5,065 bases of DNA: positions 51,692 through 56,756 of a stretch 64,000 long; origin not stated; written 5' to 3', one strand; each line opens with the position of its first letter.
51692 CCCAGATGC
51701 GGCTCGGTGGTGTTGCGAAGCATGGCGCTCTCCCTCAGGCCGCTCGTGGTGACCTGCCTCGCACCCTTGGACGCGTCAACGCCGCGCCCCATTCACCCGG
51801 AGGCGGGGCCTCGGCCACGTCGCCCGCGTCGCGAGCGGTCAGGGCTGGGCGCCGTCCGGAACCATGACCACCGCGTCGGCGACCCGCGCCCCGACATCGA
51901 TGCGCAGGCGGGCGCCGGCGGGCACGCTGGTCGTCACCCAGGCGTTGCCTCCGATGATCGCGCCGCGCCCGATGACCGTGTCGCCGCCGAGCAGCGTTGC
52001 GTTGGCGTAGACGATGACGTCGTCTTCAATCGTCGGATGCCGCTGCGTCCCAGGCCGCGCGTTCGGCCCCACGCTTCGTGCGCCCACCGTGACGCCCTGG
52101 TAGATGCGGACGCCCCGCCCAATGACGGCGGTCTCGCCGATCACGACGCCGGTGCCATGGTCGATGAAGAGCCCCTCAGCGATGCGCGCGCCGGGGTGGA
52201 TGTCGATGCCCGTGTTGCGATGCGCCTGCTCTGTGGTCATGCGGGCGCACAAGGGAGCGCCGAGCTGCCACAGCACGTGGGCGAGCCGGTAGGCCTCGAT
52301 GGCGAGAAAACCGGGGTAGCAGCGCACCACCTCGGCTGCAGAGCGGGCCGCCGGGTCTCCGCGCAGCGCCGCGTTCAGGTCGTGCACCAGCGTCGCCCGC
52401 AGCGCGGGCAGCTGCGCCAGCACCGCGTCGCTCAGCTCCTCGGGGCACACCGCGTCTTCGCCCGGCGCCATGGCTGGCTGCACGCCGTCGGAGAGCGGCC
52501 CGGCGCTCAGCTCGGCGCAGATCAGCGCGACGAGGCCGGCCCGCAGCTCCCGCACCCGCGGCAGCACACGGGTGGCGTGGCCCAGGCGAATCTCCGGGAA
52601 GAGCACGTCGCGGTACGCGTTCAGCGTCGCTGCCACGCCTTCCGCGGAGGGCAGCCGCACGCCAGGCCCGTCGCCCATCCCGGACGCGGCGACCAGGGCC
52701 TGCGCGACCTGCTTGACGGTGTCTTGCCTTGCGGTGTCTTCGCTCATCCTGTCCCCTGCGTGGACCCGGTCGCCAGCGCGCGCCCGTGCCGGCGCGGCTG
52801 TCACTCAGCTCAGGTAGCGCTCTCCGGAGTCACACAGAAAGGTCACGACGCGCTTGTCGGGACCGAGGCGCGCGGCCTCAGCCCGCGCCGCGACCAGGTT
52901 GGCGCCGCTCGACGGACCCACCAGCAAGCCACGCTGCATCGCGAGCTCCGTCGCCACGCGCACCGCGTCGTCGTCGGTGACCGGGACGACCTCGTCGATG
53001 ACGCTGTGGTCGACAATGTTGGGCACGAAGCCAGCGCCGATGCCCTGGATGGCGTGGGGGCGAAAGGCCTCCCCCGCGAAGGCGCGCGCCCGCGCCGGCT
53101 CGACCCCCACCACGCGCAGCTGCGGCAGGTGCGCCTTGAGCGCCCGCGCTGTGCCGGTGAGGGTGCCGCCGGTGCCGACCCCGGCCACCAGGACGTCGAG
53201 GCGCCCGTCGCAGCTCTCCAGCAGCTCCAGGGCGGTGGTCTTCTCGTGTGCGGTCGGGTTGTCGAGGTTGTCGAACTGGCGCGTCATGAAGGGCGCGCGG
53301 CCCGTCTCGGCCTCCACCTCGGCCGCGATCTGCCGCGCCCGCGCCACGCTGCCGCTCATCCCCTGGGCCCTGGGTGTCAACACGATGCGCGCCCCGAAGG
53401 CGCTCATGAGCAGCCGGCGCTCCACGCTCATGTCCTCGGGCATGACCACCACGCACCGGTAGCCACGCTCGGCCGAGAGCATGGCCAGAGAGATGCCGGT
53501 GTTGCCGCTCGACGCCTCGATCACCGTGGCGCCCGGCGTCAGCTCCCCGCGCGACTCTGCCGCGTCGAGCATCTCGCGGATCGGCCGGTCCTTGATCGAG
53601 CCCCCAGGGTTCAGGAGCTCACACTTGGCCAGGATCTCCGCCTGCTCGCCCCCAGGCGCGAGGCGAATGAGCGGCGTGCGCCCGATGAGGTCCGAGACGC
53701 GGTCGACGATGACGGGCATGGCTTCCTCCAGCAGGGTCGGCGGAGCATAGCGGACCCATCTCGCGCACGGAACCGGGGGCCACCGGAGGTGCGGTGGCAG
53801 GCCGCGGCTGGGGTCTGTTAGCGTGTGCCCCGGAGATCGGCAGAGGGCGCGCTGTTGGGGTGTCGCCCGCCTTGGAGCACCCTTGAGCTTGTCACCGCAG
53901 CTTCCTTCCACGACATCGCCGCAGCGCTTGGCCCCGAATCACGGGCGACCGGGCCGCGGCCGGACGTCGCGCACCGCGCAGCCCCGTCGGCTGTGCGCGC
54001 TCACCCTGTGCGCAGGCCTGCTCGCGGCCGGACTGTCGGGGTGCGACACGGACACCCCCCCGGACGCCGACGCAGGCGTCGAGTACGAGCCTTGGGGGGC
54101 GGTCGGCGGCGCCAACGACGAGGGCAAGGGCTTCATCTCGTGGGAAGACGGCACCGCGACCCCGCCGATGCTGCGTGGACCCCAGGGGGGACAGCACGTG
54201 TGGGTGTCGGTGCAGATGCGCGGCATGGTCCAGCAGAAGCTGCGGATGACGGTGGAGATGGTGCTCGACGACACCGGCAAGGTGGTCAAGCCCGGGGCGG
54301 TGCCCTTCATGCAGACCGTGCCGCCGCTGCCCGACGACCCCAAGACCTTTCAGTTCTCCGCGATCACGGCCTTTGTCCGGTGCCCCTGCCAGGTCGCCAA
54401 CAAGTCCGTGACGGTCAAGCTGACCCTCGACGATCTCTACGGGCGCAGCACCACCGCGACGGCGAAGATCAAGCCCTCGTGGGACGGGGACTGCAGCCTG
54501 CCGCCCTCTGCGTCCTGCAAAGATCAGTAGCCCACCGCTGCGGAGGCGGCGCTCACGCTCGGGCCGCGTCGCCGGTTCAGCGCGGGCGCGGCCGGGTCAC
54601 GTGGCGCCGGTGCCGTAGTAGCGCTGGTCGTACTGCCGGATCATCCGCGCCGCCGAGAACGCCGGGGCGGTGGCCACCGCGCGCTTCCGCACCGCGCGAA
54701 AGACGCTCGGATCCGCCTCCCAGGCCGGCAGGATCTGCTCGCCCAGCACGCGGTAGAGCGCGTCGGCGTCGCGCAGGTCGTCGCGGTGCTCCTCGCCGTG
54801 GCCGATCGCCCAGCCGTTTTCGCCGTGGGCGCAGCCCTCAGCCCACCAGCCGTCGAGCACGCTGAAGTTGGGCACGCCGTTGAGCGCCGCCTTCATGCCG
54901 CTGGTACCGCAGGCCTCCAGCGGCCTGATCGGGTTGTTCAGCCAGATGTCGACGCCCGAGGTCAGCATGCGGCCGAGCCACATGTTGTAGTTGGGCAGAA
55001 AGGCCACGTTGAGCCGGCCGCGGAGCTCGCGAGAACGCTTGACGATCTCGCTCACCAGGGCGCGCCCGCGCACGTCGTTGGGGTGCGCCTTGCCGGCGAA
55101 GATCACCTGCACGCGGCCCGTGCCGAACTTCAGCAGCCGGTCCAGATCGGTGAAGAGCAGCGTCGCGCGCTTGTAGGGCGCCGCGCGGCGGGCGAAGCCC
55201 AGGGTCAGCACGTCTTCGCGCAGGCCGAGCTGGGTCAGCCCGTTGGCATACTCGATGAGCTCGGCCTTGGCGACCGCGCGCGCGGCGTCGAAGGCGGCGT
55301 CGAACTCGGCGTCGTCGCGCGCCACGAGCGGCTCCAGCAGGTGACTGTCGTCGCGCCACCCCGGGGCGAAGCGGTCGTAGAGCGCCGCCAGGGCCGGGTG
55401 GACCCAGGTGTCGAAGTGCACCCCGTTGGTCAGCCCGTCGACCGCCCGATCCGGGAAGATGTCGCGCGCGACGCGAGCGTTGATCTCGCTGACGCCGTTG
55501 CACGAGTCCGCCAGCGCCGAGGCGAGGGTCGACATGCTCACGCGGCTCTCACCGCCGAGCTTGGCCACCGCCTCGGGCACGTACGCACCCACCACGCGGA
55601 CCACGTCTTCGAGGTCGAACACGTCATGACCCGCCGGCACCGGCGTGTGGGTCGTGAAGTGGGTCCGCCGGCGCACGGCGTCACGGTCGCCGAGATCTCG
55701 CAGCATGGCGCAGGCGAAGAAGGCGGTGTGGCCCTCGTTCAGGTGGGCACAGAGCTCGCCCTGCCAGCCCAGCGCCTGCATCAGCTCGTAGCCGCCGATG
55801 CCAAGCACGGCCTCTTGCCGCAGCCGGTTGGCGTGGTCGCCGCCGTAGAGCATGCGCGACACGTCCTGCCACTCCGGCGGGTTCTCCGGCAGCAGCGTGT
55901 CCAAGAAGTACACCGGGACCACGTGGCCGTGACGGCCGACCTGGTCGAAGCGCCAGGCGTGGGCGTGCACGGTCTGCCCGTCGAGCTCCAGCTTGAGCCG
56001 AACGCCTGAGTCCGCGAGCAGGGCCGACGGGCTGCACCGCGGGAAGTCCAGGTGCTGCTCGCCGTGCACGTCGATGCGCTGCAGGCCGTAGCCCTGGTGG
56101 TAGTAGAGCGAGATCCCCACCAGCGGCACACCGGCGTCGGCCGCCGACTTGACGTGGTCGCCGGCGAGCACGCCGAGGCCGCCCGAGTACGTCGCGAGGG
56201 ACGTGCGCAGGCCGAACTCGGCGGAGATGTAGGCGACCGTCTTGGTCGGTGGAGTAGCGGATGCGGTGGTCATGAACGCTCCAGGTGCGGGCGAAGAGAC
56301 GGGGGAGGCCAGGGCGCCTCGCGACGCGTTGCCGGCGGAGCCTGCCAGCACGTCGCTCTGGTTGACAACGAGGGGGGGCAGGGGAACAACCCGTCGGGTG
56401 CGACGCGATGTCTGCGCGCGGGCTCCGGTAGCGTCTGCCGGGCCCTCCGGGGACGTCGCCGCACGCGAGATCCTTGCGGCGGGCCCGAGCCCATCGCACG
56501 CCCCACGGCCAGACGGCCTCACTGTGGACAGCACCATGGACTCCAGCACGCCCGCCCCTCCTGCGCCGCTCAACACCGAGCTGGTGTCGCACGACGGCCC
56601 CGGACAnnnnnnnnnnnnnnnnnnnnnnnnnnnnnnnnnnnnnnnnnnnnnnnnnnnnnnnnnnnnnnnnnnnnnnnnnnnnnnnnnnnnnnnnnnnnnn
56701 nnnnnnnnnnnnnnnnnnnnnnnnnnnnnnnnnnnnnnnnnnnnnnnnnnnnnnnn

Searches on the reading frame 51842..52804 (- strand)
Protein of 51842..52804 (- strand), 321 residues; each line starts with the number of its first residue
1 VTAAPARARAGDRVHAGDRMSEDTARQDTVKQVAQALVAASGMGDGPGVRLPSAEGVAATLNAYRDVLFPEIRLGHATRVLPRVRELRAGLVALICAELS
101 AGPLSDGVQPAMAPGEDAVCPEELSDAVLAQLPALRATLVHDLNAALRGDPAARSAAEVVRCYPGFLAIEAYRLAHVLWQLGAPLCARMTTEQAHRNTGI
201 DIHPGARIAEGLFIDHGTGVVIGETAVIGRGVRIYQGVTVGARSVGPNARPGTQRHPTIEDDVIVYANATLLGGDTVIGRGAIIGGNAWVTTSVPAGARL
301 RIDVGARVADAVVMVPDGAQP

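Call 18: search_protein_families(library=pfam, proteins=[window:51842-52804:-], max_evalue=0.001)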
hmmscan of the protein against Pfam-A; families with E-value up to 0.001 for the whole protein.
window:51842-52804:- (321 aa): 3 families
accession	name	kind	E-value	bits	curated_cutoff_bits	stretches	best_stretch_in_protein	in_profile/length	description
PF00132.30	Hexapep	-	6.6e-09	35.5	27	1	256-291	1-35/36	Bacterial transferase hexapeptide (six repeats)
PF25084.1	LbH_EIF2B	-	0.00022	21.6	54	0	262-313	8-58/105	EIF2B subunit epsilon LbH domain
PF06426.19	SATase_N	-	0.00042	21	21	1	122-171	56-105/105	Serine acetyltransferase, N-terminal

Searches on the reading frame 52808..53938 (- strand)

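Call 18: search_protein_families(library=pfam, proteins=[window:52808-53938:-], max_evalue=0.001)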
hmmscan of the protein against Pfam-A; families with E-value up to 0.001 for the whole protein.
window:52808-53938:- (377 aa): 1 family
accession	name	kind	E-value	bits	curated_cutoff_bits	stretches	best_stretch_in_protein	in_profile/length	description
PF00291.31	PALP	-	4.6e-78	263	35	1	81-370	1-295/295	Pyridoxal-phosphate dependent enzyme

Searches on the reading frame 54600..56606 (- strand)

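Call 18: search_protein_families(library=pfam, proteins=[window:54600-56606:-], max_evalue=0.001)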
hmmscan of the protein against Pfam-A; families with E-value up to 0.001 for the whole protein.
window:54600-56606:- (669 aa): 1 family
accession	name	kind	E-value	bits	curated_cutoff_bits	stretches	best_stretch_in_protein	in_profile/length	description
PF00343.26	Phosphorylase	-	4.8e-23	81.8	27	1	352-586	320-579/713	Carbohydrate phosphorylase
